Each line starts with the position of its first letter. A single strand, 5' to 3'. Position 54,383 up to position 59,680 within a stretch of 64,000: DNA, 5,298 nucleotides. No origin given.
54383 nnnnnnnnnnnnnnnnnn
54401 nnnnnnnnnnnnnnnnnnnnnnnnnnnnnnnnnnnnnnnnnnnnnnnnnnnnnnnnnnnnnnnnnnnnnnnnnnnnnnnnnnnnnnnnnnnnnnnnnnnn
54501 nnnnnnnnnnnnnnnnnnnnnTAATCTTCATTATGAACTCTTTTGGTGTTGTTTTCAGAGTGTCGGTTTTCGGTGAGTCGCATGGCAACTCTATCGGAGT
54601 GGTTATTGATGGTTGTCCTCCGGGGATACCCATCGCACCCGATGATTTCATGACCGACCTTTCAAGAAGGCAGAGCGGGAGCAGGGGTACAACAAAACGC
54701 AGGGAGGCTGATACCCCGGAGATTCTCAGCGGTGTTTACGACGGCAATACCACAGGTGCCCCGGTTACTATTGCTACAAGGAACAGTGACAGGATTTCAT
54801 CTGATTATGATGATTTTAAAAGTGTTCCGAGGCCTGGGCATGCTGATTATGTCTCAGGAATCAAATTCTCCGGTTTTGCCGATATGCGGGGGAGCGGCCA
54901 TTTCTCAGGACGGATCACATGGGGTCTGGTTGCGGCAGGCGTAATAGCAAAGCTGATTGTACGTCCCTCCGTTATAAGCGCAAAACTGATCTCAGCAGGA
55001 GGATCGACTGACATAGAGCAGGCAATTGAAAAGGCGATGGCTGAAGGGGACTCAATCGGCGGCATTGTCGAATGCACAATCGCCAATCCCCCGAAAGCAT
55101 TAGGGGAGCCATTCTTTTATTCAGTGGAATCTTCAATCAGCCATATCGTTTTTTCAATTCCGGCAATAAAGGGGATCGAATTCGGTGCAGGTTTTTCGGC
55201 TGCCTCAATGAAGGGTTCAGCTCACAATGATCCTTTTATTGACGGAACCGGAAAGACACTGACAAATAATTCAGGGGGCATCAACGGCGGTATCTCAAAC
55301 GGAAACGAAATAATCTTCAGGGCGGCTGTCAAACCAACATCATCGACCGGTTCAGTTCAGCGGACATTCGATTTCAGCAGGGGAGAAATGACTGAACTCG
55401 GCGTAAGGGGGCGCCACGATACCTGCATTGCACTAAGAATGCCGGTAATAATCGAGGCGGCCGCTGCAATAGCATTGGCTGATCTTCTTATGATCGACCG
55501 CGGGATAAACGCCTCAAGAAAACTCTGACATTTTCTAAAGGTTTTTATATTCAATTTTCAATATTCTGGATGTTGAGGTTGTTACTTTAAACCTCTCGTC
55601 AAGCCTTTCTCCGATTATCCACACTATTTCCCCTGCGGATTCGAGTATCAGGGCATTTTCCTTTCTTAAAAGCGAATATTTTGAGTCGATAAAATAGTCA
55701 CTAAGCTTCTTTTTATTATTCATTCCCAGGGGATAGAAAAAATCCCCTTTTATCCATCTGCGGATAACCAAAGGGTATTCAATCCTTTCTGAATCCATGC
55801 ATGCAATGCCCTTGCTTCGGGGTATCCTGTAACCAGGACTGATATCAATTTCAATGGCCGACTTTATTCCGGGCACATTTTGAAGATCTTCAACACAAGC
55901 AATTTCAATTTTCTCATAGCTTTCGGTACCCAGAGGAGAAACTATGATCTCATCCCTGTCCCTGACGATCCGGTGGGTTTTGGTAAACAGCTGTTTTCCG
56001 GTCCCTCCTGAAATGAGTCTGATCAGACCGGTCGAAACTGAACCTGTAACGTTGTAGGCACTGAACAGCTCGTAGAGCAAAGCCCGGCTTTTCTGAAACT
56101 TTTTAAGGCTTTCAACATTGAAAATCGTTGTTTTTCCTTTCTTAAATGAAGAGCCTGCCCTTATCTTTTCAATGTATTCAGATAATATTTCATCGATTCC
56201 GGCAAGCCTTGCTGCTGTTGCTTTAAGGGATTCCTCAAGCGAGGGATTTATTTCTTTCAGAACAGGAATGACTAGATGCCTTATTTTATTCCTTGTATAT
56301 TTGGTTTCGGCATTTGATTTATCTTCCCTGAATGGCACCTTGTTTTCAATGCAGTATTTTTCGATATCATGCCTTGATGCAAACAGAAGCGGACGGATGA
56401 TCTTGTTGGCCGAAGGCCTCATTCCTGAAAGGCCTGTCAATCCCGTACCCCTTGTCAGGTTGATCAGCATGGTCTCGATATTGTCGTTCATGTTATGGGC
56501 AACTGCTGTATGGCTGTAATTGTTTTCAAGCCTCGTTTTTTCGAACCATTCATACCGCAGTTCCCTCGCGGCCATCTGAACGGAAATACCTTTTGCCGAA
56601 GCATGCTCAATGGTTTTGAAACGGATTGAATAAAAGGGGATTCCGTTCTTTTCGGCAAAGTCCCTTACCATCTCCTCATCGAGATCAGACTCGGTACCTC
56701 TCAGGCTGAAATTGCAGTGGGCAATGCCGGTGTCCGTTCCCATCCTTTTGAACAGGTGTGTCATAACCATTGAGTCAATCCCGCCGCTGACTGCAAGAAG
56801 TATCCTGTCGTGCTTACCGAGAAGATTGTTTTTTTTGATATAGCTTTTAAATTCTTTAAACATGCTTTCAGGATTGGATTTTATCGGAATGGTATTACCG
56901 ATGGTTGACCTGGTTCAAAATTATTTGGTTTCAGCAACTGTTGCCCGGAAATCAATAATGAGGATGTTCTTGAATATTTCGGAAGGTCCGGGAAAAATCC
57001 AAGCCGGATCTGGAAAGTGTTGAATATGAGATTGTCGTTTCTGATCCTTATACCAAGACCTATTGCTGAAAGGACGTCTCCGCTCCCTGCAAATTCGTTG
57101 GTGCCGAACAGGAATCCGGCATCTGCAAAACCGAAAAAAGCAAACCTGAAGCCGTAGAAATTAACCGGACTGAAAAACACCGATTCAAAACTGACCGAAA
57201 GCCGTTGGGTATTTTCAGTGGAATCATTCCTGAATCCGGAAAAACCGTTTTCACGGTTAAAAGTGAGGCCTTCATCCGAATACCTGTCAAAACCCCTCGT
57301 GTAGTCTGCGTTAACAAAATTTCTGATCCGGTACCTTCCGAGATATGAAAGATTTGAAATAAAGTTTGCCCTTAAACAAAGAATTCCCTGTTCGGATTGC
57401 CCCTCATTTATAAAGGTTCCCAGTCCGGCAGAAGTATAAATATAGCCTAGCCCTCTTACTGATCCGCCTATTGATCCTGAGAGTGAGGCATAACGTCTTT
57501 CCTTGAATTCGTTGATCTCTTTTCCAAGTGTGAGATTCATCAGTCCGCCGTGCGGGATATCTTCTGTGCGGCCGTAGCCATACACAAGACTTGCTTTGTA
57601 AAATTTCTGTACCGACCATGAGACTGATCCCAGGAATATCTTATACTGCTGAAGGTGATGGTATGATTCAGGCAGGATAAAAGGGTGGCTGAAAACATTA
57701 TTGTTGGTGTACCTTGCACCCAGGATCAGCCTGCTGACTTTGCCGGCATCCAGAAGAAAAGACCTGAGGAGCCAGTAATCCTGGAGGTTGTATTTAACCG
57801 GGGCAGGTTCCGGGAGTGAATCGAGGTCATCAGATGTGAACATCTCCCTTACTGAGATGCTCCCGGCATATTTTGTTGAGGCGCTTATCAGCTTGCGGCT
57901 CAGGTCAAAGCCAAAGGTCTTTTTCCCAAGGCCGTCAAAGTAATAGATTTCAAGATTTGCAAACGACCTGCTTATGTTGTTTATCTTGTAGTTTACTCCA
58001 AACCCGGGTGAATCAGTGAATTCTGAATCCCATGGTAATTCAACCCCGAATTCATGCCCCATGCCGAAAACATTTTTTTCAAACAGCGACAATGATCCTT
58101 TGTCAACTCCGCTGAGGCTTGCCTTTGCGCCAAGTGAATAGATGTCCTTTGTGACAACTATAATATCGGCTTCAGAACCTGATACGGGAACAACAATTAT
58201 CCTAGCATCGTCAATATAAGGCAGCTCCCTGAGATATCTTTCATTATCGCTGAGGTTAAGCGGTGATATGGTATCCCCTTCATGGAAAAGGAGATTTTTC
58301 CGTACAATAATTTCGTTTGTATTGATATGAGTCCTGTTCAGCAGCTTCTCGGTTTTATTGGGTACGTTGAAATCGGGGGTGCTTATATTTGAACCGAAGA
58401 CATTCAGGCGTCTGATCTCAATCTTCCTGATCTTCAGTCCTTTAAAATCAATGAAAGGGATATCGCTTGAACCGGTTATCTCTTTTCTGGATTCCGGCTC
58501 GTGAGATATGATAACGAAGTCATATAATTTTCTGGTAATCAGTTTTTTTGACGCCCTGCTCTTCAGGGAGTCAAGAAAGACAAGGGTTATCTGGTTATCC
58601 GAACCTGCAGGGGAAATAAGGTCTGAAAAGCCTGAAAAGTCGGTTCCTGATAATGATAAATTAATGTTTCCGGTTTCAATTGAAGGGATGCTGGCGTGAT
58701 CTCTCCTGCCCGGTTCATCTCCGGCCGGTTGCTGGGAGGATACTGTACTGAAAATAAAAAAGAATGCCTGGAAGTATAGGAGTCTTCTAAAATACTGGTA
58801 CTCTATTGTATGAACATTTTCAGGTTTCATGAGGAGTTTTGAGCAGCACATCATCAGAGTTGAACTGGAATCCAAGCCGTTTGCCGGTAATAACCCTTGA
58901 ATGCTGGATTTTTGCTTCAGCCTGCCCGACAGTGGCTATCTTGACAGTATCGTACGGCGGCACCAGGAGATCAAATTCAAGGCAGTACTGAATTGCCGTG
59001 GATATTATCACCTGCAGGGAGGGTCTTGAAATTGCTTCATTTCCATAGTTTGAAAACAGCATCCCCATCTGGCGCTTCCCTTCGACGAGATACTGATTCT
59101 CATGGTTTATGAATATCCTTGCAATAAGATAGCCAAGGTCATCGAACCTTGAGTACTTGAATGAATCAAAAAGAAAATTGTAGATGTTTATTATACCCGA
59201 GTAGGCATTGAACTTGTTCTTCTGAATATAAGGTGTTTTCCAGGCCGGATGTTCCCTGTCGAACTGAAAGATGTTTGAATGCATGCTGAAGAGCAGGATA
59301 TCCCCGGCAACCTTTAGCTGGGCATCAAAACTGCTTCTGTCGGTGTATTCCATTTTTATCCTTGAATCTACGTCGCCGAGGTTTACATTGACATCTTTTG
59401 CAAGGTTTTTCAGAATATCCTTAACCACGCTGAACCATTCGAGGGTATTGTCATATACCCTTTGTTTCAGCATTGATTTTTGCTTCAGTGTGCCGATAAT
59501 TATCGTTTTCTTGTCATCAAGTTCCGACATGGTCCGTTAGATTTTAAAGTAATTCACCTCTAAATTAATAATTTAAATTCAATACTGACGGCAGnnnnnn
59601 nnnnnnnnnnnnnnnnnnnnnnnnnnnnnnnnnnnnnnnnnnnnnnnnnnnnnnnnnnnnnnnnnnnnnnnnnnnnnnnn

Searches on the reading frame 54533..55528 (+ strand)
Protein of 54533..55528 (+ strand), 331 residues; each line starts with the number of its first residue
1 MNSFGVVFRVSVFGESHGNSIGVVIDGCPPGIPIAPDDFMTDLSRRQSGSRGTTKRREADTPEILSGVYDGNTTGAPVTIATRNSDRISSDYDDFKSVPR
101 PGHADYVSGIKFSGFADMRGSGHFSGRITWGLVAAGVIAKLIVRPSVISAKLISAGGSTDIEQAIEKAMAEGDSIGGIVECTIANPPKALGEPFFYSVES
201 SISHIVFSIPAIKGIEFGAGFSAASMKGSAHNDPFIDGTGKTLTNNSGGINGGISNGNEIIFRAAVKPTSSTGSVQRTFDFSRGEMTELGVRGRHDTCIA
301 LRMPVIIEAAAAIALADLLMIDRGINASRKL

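Call 113: search_protein_families(library=pfam, proteins=[window:54533-55528:+], max_evalue=0.001)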
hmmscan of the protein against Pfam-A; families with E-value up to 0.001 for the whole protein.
window:54533-55528:+ (331 aa): 1 family
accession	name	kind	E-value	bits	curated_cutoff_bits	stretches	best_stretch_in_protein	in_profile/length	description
PF01264.26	Chorismate_synt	-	2.6e-108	362.1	27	1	8-320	1-327/327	Chorismate synthase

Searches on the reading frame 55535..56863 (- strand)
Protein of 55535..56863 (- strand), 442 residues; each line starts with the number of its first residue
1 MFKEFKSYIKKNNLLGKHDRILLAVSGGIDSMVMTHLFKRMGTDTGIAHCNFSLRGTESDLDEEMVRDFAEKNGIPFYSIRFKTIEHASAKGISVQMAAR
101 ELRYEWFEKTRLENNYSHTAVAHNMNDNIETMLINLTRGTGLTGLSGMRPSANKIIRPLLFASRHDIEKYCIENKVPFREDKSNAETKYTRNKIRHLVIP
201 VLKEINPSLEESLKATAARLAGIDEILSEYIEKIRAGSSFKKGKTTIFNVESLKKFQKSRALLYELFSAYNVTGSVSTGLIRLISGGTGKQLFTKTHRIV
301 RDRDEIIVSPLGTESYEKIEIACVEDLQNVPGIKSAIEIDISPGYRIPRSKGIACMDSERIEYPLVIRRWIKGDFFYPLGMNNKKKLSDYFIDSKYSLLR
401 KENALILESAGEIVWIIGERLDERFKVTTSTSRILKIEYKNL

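Call 114: search_protein_families(library=pfam, proteins=[window:55535-56863:-], max_evalue=0.01)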
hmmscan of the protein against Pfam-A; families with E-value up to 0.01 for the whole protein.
window:55535-56863:- (442 aa): 3 families
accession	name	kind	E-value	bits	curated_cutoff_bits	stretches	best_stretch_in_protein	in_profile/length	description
PF01171.26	ATP_bind_3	-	3.5e-50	170.7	27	1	21-196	2-181/182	PP-loop family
PF11734.13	TilS_C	-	0.00012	21.8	22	1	366-432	2-68/74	TilS substrate C-terminal domain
PF01507.26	PAPS_reduct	-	0.0012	19.4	22.5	0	21-50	2-31/175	Phosphoadenosine phosphosulfate reductase domain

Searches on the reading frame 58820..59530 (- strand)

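Call 114: search_protein_families(library=pfam, proteins=[window:58820-59530:-], max_evalue=0.01)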
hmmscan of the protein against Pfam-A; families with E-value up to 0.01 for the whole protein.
window:58820-59530:- (236 aa): 1 family
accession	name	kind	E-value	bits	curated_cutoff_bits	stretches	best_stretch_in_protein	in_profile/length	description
PF20277.3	CTD11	-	0.0059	17.6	27.7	0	18-66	48-96/138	C-terminal domain 11 of the ABC-three component (ABC-3C) systems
